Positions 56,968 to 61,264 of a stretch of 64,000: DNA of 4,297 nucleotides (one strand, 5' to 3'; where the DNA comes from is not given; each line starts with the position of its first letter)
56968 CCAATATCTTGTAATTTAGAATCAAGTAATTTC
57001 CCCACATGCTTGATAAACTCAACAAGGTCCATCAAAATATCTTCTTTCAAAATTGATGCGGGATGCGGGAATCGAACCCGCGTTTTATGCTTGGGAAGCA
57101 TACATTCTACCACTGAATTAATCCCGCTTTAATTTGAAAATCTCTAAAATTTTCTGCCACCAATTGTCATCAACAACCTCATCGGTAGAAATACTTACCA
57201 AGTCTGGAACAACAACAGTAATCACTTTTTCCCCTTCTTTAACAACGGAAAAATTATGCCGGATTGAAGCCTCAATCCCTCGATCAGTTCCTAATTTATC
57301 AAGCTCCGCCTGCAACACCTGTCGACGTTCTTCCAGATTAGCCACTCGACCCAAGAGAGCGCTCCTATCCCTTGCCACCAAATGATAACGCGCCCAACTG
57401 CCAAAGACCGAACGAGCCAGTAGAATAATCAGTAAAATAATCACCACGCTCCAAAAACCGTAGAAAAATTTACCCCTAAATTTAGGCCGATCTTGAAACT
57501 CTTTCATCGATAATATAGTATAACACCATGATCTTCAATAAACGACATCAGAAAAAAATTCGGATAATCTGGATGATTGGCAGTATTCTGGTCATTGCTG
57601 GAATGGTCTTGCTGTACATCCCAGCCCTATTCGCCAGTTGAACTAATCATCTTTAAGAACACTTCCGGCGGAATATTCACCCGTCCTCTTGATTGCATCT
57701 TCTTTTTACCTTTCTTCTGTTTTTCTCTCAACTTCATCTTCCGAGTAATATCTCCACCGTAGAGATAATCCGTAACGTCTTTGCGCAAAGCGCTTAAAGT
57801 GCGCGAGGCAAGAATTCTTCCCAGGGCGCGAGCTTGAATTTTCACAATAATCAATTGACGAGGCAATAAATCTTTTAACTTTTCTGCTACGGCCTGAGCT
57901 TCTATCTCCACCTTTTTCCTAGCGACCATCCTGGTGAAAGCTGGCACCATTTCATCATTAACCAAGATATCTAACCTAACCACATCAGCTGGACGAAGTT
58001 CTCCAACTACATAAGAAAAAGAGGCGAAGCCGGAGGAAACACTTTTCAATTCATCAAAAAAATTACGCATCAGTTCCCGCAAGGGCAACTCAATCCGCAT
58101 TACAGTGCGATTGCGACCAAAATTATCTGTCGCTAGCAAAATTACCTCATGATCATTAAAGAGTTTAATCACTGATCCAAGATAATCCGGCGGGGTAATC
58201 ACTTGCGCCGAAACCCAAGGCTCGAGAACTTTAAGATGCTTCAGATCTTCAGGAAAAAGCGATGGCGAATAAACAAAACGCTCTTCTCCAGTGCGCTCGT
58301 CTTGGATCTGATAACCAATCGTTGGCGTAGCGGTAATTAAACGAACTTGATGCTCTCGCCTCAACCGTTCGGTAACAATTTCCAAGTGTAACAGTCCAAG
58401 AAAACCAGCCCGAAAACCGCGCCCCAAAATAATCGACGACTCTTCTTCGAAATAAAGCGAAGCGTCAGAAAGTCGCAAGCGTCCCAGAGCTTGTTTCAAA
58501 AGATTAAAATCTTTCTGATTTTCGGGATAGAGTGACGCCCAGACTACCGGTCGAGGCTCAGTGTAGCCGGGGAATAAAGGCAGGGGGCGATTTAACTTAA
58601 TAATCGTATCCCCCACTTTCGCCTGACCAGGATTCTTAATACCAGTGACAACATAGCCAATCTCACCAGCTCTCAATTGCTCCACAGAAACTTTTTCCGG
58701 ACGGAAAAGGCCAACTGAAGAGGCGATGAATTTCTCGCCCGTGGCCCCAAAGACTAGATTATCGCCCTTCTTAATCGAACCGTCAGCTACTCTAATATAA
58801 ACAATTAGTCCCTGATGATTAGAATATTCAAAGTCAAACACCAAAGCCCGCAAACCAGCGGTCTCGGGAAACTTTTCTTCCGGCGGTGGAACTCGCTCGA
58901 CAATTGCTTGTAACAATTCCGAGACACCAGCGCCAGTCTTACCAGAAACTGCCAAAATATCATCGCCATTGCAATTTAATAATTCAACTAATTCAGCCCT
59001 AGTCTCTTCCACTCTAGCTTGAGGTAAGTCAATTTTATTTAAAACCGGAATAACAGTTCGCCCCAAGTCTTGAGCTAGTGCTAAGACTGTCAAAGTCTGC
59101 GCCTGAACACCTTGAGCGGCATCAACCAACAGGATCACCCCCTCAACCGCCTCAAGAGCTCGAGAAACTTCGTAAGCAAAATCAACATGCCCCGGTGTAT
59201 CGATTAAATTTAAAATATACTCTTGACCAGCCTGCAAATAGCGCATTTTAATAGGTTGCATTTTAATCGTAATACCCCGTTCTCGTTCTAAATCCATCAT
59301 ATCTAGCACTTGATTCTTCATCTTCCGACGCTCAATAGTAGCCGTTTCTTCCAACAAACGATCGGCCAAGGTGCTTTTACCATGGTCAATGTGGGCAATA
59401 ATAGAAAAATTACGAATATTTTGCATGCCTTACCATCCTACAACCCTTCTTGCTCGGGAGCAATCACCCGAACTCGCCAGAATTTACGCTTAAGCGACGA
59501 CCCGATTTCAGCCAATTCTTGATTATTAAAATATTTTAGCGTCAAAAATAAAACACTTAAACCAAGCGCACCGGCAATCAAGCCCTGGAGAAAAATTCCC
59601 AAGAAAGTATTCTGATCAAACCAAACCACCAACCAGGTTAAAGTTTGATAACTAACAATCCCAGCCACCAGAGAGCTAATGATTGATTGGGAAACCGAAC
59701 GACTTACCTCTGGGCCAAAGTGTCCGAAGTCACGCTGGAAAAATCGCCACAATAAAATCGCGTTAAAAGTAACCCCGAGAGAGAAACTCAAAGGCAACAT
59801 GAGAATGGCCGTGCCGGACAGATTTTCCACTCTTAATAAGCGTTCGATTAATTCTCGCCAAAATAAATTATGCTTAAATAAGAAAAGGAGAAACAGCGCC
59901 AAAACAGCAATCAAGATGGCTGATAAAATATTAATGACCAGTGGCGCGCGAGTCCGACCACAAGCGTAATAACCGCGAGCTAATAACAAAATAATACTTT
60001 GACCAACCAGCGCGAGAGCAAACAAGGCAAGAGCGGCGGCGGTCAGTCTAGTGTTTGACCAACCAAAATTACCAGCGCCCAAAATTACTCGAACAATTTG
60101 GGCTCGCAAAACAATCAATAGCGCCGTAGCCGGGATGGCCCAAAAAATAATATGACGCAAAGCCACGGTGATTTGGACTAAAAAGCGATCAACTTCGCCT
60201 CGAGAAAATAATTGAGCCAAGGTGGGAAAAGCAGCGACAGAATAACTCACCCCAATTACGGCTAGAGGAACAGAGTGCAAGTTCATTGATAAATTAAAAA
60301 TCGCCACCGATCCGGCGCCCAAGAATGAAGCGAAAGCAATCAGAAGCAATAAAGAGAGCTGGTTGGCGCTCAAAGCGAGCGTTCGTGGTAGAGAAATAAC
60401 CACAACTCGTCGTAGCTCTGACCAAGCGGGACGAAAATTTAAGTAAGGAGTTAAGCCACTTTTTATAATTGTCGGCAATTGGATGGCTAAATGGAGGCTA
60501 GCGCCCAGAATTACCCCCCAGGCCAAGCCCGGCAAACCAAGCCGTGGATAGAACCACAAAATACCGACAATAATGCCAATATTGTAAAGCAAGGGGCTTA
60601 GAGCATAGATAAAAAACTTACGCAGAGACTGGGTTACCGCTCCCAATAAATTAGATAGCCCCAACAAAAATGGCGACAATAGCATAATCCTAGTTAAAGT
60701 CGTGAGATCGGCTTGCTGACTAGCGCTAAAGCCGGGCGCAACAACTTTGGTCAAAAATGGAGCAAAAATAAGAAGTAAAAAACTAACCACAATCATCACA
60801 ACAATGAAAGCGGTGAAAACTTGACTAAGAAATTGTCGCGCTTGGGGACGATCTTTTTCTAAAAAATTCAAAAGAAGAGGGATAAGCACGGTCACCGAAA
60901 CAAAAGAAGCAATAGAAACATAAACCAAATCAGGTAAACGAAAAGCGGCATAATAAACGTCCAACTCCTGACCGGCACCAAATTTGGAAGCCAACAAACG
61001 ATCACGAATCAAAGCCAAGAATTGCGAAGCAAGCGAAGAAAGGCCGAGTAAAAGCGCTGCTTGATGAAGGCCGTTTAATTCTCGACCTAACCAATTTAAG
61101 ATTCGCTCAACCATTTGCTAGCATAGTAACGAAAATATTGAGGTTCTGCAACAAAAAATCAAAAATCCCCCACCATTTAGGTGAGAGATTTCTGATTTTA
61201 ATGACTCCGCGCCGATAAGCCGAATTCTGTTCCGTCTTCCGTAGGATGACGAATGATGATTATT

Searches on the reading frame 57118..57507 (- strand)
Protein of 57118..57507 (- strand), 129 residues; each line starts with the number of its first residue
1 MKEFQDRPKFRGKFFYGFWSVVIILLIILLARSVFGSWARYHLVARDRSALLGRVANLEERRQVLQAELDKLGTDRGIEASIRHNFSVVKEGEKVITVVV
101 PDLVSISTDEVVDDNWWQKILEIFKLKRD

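Call 68: search_protein_families(library=pfam, proteins=[window:57118-57507:-], max_evalue=0.1)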
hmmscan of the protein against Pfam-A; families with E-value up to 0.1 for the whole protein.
window:57118-57507:- (129 aa): 2 families
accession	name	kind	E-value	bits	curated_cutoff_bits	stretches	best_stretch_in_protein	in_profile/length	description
PF04977.20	DivIC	-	4.5e-09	36.4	28.9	1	23-99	1-78/80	Septum formation initiator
PF23906.1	DUF7248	-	0.028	14.9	27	1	12-44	10-39/58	Family of unknown function (DUF7248)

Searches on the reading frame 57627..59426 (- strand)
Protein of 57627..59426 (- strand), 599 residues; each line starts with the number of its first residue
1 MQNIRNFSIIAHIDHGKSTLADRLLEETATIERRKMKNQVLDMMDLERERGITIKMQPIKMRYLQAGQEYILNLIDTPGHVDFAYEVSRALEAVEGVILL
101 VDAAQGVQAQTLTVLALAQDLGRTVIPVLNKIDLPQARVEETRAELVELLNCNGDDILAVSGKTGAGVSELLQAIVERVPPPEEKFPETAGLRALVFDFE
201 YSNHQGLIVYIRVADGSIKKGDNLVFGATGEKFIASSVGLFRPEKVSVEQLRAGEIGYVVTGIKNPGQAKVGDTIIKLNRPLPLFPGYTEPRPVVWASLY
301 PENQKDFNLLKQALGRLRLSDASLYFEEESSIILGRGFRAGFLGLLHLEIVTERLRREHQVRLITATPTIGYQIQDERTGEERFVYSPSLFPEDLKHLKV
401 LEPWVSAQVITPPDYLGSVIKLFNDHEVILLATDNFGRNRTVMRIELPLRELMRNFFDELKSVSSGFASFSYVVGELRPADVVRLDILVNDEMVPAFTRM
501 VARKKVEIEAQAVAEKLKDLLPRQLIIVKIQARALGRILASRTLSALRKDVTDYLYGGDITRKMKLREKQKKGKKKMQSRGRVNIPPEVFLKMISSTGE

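Call 11: search_protein_families(library=pfam, proteins=[window:57627-59426:-], max_evalue=0.0001)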
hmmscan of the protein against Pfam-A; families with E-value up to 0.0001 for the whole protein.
window:57627-59426:- (599 aa): 7 families
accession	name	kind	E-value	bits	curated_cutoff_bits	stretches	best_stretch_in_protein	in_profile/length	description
PF00009.33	GTP_EFTU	-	4.3e-55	186.7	26.5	1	3-181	2-188/188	Elongation factor Tu GTP binding domain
PF06421.17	LepA_C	-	7.3e-32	110.1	29.7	1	489-594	1-106/107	GTP-binding protein LepA C-terminus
PF00679.30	EFG_C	-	1.7e-16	60.4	27.9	1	400-483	2-84/89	Elongation factor G C-terminus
PF03144.31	GTP_EFTU_D2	-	1.8e-10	41.5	30.3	1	206-275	1-72/73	Elongation factor Tu domain 2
PF14492.12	EFG_III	-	1e-06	29.1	27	1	291-365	2-73/75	Elongation Factor G, domain III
PF01926.29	MMR_HSR1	-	1.8e-06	28.5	21.9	1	14-131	9-113/113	50S ribosome-binding GTPase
PF22042.2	EF-G_D2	-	2.4e-05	24.8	27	1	193-276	3-82/84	Elongation factor G domain 2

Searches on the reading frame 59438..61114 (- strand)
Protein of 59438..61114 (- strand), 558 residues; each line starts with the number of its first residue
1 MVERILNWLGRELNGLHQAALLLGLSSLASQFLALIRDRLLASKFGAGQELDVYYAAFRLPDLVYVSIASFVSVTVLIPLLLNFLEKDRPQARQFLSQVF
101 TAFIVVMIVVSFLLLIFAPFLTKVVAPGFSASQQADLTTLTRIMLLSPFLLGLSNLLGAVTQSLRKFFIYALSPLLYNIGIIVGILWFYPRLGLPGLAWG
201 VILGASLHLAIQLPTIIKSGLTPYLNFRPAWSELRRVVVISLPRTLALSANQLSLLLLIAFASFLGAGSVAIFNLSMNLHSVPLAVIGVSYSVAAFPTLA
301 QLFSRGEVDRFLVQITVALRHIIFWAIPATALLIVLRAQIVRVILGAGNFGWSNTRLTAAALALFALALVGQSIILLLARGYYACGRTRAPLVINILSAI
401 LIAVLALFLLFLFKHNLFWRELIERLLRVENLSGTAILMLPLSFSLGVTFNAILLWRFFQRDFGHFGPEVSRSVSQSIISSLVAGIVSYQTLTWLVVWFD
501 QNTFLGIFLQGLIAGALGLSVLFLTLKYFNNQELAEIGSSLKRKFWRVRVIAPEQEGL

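Call 11: search_protein_families(library=pfam, proteins=[window:59438-61114:-], max_evalue=0.0001)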
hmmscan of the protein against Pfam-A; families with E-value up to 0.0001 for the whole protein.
window:59438-61114:- (558 aa): 1 family
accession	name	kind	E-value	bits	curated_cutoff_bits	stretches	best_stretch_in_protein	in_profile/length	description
PF03023.19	MurJ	-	3.2e-68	230.9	27.4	1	42-416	2-378/451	Lipid II flippase MurJ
